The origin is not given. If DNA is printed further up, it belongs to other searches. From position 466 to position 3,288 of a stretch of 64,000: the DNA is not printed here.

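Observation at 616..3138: Membrane-anchored dodecahaem c-type cytochrome in an actinobacterial genome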

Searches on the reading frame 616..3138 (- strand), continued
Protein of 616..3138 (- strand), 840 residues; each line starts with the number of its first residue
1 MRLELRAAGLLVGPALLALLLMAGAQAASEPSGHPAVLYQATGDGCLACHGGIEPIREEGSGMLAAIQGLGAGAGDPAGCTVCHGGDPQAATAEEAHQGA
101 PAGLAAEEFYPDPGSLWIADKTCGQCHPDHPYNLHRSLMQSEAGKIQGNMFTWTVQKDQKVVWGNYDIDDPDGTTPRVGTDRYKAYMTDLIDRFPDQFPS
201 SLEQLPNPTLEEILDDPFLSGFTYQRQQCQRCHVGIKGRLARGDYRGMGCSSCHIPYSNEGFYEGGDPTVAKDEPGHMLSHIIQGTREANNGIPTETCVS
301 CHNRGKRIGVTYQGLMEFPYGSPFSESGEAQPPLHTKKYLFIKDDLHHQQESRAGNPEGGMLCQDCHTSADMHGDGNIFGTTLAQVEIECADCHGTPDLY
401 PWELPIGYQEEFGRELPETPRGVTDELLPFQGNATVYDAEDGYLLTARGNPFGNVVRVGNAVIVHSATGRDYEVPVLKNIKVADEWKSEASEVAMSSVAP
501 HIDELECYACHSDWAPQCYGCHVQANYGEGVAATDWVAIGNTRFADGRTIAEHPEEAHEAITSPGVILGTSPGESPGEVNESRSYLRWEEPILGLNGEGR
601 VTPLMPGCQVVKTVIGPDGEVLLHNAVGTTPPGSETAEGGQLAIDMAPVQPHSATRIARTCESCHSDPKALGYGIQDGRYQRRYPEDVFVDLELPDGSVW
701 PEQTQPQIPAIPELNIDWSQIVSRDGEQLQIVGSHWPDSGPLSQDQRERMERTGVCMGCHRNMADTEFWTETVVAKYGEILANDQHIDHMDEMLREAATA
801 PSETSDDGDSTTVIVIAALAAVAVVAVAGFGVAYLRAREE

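Call 13: find_encoding_contigs(protein=P0049, flank=10000, max_places=3)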
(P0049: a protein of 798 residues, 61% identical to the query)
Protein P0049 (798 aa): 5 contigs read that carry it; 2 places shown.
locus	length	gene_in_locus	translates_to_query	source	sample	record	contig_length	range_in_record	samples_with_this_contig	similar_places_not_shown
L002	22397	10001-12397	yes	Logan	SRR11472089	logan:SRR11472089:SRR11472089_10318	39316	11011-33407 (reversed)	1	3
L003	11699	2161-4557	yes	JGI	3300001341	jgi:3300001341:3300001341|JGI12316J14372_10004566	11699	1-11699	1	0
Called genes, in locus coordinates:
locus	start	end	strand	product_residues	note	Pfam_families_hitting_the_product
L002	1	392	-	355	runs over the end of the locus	-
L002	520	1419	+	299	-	PF00126:HTH_1, PF03466:LysR_substrate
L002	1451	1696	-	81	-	-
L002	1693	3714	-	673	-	PF06808:DctM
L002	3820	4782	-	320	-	PF16868:NMT1_3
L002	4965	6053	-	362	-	PF10994:DUF2817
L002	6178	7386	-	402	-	PF02771:Acyl-CoA_dh_N (weak), PF02770:Acyl-CoA_dh_M, PF00441:Acyl-CoA_dh_1, PF08028:Acyl-CoA_dh_2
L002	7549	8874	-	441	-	PF00211:Guanylate_cyc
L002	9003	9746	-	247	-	PF13545:HTH_Crp_2, PF00325:Crp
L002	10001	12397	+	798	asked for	PF13435:Cytochrome_C554 (faint), PF22113:Mtrc-MtrF_II-IV_dom (faint), PF14522:Cytochrome_C7 (faint), PF14537:Cytochrom_c3_2 (faint)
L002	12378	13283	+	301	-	PF14561:TPR_20 (faint), PF13432:TPR_16 (weak), PF14559:TPR_19 (faint), PF00515:TPR_1 (faint), PF13371:TPR_9 (weak), PF13371:TPR_9, PF13432:TPR_16 (weak), PF13371:TPR_9 (weak), +7 more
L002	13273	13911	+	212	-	-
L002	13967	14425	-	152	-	PF12973:Cupin_7 (weak)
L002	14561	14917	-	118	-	PF00903:Glyoxalase, PF18029:Glyoxalase_6 (weak)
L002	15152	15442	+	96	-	PF04828:GFA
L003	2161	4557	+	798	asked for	PF13435:Cytochrome_C554 (faint), PF22113:Mtrc-MtrF_II-IV_dom (faint), PF14522:Cytochrome_C7 (faint), PF14537:Cytochrom_c3_2 (faint)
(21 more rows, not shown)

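Call 14: find_encoding_contigs(protein=P0004, flank=8000, max_places=3)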
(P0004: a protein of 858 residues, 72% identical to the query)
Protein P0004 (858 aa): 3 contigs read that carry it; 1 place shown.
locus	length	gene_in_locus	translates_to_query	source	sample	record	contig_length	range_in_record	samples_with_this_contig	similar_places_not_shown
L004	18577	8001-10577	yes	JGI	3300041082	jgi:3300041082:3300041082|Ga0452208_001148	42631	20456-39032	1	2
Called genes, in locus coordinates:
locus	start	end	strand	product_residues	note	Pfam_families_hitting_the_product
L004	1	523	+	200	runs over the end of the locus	-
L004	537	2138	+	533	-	PF03321:GH3, PF23571:GH3_M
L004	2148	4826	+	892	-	PF01590:GAF, PF13185:GAF_2, PF13492:GAF_3, PF01590:GAF, PF13185:GAF_2, PF13492:GAF_3, PF00512:HisKA, PF02518:HATPase_c, +1 more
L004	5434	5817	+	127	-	-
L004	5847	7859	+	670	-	PF03063:Prismane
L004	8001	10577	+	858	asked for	PF14522:Cytochrome_C7 (faint), PF14537:Cytochrom_c3_2 (faint), PF22113:Mtrc-MtrF_II-IV_dom (faint)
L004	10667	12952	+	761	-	PF18537:CODH_A_N, PF03598:CdhC, PF19436:ACS_CODH_B_C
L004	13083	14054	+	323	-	PF03599:CdhD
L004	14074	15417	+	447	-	PF04060:FeS, PF03599:CdhD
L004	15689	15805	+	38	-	-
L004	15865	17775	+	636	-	PF00111:Fer2 (weak), PF17650:RACo_linker, PF17651:Raco_middle, PF14574:RACo_C_ter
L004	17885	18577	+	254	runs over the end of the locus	PF01656:CbiA, PF02374:ArsA_ATPase (weak), PF06564:CBP_BcsQ, PF13614:AAA_31 (weak)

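Call 15: find_encoding_contigs(protein=P0056, flank=8000, max_places=2)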
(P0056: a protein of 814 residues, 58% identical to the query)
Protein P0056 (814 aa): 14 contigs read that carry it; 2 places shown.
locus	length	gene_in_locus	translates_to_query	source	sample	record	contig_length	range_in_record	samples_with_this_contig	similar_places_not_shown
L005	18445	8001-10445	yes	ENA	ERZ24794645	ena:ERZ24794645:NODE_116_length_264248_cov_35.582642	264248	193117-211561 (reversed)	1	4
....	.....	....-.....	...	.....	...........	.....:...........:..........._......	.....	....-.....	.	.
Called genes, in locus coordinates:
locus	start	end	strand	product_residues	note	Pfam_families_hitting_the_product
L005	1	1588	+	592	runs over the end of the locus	-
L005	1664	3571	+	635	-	PF22113:Mtrc-MtrF_II-IV_dom (faint), PF14522:Cytochrome_C7 (faint)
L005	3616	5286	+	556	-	PF00749:tRNA-synt_1c, PF03950:tRNA-synt_1c_C, PF20974:tRNA-synt_1c_C2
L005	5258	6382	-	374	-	-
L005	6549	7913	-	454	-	PF00282:Pyridoxal_deC, PF01212:Beta_elim_lyase, PF00266:Aminotran_5 (weak)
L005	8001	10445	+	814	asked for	PF22113:Mtrc-MtrF_II-IV_dom (faint), PF14522:Cytochrome_C7 (faint), PF14537:Cytochrom_c3_2 (faint)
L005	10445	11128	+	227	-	PF00515:TPR_1 (faint), PF07719:TPR_2 (faint), PF13181:TPR_8 (faint), PF13424:TPR_12 (faint), PF13428:TPR_14 (faint), PF13414:TPR_11 (faint), PF13432:TPR_16 (faint), PF13371:TPR_9, +2 more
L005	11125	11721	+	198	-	-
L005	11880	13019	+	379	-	PF16930:Porin_5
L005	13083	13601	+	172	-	PF11845:Tll0287-like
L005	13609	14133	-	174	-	PF02082:Rrf2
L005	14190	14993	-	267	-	PF00970:FAD_binding_6, PF00175:NAD_binding_1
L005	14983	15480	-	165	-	PF04463:2-thiour_desulf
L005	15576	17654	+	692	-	PF01839:FG-GAP (faint), PF13517:FG-GAP_3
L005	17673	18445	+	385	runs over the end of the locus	PF07593:UnbV_ASPIC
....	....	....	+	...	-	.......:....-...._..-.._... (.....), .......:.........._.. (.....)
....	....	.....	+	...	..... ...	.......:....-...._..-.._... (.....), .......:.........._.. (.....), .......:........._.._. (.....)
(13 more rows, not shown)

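Call 16: find_encoding_contigs(protein=P0050, flank=8000, max_places=2)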
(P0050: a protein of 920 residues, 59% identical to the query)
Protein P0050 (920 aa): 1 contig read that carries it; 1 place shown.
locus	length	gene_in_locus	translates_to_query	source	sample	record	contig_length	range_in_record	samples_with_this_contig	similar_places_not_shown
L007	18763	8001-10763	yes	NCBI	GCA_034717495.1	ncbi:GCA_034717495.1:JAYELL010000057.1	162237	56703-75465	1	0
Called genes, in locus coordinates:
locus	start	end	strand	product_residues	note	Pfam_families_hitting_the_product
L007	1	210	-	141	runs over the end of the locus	PF03625:DUF302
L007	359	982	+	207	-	PF07638:Sigma70_ECF (weak), PF04542:Sigma70_r2, PF04545:Sigma70_r4, PF08281:Sigma70_r4_2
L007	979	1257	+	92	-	PF13490:zf-HC2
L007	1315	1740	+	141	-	PF02566:OsmC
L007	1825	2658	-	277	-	PF03976:PPK2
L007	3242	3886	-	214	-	-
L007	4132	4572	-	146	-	-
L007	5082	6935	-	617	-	PF02574:S-methyl_trans, PF02219:MTHFR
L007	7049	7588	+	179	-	PF01327:Pep_deformylase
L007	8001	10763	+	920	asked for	PF14522:Cytochrome_C7 (faint), PF14537:Cytochrom_c3_2 (faint)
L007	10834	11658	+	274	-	-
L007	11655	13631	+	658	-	PF13237:Fer4_10 (faint), PF14691:Fer4_20, PF01262:AlaDh_PNT_C (faint), PF00070:Pyr_redox (faint), PF07992:Pyr_redox_2, PF13450:NAD_binding_8 (weak), PF12838:Fer4_7, PF00037:Fer4 (weak), +1 more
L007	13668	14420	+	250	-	PF01794:Ferric_reduct (faint), PF00033:Cytochrome_B, PF14358:DUF4405 (weak), PF13631:Cytochrom_B_N_2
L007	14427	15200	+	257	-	PF00032:Cytochrom_B_C (weak)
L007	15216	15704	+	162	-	PF00355:Rieske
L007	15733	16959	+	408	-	PF14495:Cytochrom_C550 (faint), PF00034:Cytochrom_C, PF13442:Cytochrome_CBB3, PF00034:Cytochrom_C, PF13442:Cytochrome_CBB3, PF00034:Cytochrom_C, PF13442:Cytochrome_CBB3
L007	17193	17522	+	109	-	PF01022:HTH_5, PF12840:HTH_20, PF13412:HTH_24 (weak)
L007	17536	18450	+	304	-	PF01135:PCMT (weak), PF13489:Methyltransf_23, PF01209:Ubie_methyltran, PF05148:Methyltransf_8 (weak), PF13847:Methyltransf_31, PF08241:Methyltransf_11, PF08242:Methyltransf_12, PF13649:Methyltransf_25, +1 more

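Call 31: find_related_loci(query=A1, collection=genome_contigs, flank=6000)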
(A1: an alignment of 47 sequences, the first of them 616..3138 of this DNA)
Query A1 (840 aa) in genome_contigs; peptide patterns used: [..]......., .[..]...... (x = any residue, [..] = any of these).
599 stretches matched a pattern (row limit reached: there are more); 589 encode a relative of the query (tblastn E <= 1e-3); the best 80 are kept; 80 distinct loci.
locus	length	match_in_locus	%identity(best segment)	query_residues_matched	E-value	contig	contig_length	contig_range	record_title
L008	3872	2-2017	72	187-840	0e+0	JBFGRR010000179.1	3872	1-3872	MAG: Acidimicrobiia bacterium isolate Mix_sand04.2021.02.Z.24 k141_480985_length_3872_cov_8.0000, whole genome shotgun s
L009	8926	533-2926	60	5-823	0e+0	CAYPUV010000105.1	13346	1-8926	MAG TPA_asm: uncultured Anaerolineaceae bacterium isolate binchicken_co64_42 genome assembly, contig: NODE_3422_length_1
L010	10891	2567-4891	61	1-797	0e+0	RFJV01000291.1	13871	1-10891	MAG: Chloroflexi bacterium isolate J111 k99_261876, whole genome shotgun sequence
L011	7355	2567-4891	59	1-795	0e+0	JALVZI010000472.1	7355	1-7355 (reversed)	MAG: Anaerolineae bacterium isolate T10_metabat1_scaf2bin.004 T10_NODE_5537_length_7355_cov_5.446043, whole genome shotg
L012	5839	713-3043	60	10-798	0e+0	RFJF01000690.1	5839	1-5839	MAG: Chloroflexi bacterium isolate J095 k99_1175303, whole genome shotgun sequence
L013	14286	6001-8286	60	40-805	0e+0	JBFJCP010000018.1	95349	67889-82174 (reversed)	MAG: Gemmatimonadales bacterium isolate Mix_sand15.2022.01.G.23 k141_679494_length_95349_cov_20.3796, whole genome shotg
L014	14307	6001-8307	62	24-797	0e+0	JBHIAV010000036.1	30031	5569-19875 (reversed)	MAG: Gemmatimonadota bacterium isolate K_2_bin.6 NODE_537_length_30031_cov_8.827529, whole genome shotgun sequence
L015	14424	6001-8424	58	25-840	0e+0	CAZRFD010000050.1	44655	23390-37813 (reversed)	MAG TPA_asm: uncultured Enterobacterales bacterium isolate SRP216583_co1_147 genome assembly, contig: NODE_468_length_44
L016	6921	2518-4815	59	10-801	0e+0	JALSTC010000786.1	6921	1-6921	MAG: Ardenticatenia bacterium isolate 356-308_metabat2_scaf2bin.086 356-308_scaffold_7988_c1, whole genome shotgun seque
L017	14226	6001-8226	61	35-798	0e+0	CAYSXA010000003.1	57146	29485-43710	MAG TPA_asm: uncultured Anaerolineaceae bacterium isolate binchicken_co64_138 genome assembly, contig: NODE_274_length_5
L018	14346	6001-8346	58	15-798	0e+0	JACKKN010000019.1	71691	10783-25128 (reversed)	MAG: Hyphomicrobiales bacterium isolate HK-STAS-PROT-66 HK-STAS-PROT-66_19, whole genome shotgun sequence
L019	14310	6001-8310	58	17-795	0e+0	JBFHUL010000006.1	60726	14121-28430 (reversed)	MAG: Oleiphilaceae bacterium isolate Mix_sand09.2021.07.G.10 k141_1799517_length_60726_cov_24.0109, whole genome shotgun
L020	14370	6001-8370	58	11-795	0e+0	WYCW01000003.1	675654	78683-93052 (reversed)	MAG: Candidatus Thiosymbion ectosymbiont of Catanema sp. Cochon2018 isolate Cochon2018-1 scaffold3size674497, whole geno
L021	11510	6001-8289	60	41-795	0e+0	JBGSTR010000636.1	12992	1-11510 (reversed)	MAG: Chromatiaceae bacterium isolate JTS-AC412 k141_1758461, whole genome shotgun sequence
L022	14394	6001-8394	57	1-798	0e+0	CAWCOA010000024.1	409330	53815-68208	MAG: uncultured Gammaproteobacteria bacterium isolate MFD03804.bin.1.37 genome assembly, contig: contig_47486, whole gen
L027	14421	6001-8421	56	1-805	0e+0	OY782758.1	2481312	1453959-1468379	MAG: Sedimenticolaceae bacterium isolate f4bb94ea-9fc2-483f-8044-eb9019788290 genome assembly, chromosome: 1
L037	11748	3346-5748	55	6-800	0e+0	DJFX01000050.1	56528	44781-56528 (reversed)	MAG TPA_asm: Halothiobacillaceae bacterium UBA5861 UBA5861_contig_68, whole genome shotgun sequence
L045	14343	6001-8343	55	10-803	0e+0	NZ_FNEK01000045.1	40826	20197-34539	Aliiruegeria lutimaris strain DSM 25294, whole genome shotgun sequence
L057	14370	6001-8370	55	10-798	0e+0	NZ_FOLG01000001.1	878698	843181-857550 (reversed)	Tropicimonas isoalkanivorans strain DSM 19548, whole genome shotgun sequence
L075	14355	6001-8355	54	4-798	0e+0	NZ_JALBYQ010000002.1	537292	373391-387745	Aliiroseovarius subalbicans strain N1Y82 NODE_2_length_537292_cov_585.209594, whole genome shotgun sequence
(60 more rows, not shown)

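Call 39: predict_structure(alignment_id=A1)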
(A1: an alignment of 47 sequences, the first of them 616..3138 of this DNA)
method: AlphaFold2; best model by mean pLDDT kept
length: 840 residues; sequences in the alignment: 47
mean_pLDDT: 63.3   pTM: 0.66
mean pLDDT of the five models: 63.3, 59.2, 54.2, 53.1, 52.8
residues with pLDDT >= 90: 48; 70-90: 323; 50-70: 213; < 50: 256
segments of 3 or more residues with pLDDT < 50: 29-41, 51-53, 237-271, 274-319, 335-351, 360-386, 392-394, 503-518, 562-570, 585-607, 648-676, 750-764, 781-783, 802-812
pLDDT, mean of each block of 10 residues (from residue 1): 60 79 61 37 53 57 81 84 82 78 84 69 75 68 77 86 83 80 85 85 89 95 84 54 40 31 38 39 29 30 34 38 81 49 41 55 44 38 47 64 78 73 87 78 86 85 71 76 73 58 42 42 87 79 66 58 41 75 52 30 46 93 91 76 63 34 33 47 75 70 75 75 67 63 56 40 54 57 56 68 46 61 80 72
secondary structure, 60 per line:
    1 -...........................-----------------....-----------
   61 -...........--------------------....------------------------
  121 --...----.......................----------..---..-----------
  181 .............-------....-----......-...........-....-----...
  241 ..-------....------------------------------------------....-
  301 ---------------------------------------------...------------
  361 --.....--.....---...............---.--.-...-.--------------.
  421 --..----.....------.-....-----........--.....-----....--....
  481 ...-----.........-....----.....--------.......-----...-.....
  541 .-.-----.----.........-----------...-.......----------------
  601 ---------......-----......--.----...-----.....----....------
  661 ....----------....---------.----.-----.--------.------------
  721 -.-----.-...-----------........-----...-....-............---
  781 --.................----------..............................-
elements in order (helices of 4 or more, strands of 3 or more residues): H2-28 H46-49 H62-72 H93-96 H130-152 H181-193 E201-204 H210-215 H217-227 H229-232 H238-242 H250-253 H296-299 H363-367 H370-374 H378-392 H429-433 E442-445 E451-458 E461-465 E471-474 H477-483 H489-497 H499-502 H507-511 E520-526 E532-534 H536-541 H554-562 E574-576 E578-584 E610-615 E621-626 E642-646 H651-654 H661-664 H675-678 E730-732 H744-751 H761-764 H766-777 H783-799 H810-839

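Call 45: search_protein_representatives(protein=window:616-3138:-)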
Query: 840 residues. Proteins with E-value up to 0.001 (for the whole library): 1339; up to 1e-10: 738; up to 1e-30: 221. The best 150 are listed.
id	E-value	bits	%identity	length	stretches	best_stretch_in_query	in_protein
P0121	2.9e-296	1001.5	60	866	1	11-802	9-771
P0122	1.2e-295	999.5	60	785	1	34-793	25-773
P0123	7.3e-250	848.0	52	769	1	42-771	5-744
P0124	1.3e-214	731.3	52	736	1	44-797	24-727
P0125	1.3e-199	681.7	47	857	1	26-763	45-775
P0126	1.9e-188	644.8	46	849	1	33-768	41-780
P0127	2.6e-163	561.6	60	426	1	8-422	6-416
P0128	4.4e-162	557.5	42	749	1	39-763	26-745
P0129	7.2e-156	537.0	46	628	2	389-768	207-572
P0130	2.2e-155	535.4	48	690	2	78-404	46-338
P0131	9.5e-149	513.4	46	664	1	23-648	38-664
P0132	1.1e-148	513.3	46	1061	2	121-770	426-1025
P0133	4.2e-147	508.0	44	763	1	13-772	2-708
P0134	9.3e-141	487.0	44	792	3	18-526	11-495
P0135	4.0e-136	471.7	44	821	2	121-772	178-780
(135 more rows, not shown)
